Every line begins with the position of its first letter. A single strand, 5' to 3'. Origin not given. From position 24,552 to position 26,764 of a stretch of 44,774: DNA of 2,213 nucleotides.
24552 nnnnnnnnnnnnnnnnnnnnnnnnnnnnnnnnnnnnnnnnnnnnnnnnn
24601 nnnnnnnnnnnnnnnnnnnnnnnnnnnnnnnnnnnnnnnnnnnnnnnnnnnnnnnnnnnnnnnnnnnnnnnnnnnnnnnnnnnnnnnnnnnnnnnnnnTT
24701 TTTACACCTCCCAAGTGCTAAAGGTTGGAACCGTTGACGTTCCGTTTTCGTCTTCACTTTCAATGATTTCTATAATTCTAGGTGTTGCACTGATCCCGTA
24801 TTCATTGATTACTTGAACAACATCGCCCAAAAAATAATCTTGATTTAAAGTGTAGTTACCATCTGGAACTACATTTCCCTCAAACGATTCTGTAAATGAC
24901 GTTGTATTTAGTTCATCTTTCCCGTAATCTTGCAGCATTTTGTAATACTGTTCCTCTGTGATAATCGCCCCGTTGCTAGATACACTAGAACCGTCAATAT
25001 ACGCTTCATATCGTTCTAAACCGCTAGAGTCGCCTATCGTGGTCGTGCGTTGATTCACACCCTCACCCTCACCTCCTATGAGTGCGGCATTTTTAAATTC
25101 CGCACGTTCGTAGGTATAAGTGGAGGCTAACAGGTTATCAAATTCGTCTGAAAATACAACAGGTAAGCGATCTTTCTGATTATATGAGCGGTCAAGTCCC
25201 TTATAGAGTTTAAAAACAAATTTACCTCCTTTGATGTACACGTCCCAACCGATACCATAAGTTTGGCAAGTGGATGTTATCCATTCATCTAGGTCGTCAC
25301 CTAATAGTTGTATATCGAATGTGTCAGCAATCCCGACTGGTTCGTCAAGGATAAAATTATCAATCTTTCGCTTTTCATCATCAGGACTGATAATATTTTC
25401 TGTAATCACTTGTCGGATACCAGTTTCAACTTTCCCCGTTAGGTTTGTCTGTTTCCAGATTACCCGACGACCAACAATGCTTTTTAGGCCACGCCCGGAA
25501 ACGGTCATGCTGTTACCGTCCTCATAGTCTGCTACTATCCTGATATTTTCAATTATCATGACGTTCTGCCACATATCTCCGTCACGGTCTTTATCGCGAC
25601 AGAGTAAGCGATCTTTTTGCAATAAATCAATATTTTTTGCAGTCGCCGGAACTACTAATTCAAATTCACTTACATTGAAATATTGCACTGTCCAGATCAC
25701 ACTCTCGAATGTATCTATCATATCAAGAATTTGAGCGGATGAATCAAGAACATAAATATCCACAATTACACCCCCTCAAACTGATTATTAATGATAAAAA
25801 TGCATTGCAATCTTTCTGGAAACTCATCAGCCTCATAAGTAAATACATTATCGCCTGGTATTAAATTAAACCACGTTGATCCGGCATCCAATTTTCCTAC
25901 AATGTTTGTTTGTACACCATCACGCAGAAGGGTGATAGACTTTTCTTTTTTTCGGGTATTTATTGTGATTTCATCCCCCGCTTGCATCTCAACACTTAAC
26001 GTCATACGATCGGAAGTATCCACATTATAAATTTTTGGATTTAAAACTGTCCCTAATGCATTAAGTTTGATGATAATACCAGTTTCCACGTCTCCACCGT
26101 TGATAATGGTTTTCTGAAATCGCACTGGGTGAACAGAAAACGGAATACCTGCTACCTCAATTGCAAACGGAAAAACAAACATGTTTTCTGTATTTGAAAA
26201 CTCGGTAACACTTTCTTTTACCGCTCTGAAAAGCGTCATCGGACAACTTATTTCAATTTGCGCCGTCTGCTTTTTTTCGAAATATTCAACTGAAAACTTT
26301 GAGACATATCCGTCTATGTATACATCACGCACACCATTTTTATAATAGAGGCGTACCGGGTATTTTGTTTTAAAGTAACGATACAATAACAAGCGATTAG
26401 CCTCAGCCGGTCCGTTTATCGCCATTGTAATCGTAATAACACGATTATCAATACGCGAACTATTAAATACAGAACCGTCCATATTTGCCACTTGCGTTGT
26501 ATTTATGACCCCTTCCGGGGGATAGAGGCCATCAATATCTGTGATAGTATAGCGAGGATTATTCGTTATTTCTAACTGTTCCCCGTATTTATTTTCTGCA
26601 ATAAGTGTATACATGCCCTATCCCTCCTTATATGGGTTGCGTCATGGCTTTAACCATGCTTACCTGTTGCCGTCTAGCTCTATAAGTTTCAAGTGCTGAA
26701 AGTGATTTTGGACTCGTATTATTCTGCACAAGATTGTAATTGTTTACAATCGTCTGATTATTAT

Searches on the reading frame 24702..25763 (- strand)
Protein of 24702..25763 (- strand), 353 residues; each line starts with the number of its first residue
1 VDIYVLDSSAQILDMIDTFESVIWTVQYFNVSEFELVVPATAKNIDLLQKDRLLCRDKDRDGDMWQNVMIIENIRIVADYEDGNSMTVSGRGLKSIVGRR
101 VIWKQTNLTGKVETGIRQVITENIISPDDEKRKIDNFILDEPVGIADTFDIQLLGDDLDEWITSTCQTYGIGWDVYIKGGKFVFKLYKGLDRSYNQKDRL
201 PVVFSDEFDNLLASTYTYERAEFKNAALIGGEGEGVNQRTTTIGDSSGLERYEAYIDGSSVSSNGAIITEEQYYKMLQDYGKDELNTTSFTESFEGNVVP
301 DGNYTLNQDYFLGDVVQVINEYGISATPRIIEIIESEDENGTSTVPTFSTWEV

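Call 17: search_protein_families(library=pfam, proteins=[window:24702-25763:-], max_evalue=0.001)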
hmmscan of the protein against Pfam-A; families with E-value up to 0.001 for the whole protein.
window:24702-25763:- (353 aa): 1 family
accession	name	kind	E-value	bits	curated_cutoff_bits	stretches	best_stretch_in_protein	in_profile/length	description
PF14594.13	Sipho_Gp37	-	3e-81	273.7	26.2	1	3-348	2-368/370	Siphovirus ReqiPepy6 Gp37-like protein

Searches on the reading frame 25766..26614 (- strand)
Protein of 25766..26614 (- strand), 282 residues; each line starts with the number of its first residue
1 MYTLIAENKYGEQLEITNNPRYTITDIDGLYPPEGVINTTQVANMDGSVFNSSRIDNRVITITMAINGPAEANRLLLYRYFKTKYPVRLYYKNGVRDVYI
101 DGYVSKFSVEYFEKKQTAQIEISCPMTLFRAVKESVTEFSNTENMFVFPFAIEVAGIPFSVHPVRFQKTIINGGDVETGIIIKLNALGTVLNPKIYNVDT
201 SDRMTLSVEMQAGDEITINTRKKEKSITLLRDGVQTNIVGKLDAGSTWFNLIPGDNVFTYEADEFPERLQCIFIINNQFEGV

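Call 92: search_protein_families(library=pfam, proteins=[window:25766-26614:-], max_evalue=0.001)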
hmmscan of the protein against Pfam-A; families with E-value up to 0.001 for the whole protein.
window:25766-26614:- (282 aa): 2 families
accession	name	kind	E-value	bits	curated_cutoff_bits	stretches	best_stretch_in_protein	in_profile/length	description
PF05709.17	Sipho_tail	-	1.7e-12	48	24.2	1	11-124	3-118/118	Phage tail protein RIFT-related domain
PF22768.1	SPP1_Dit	-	4.4e-12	46.5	25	1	173-261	1-83/97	Siphovirus-type tail component, C-terminal domain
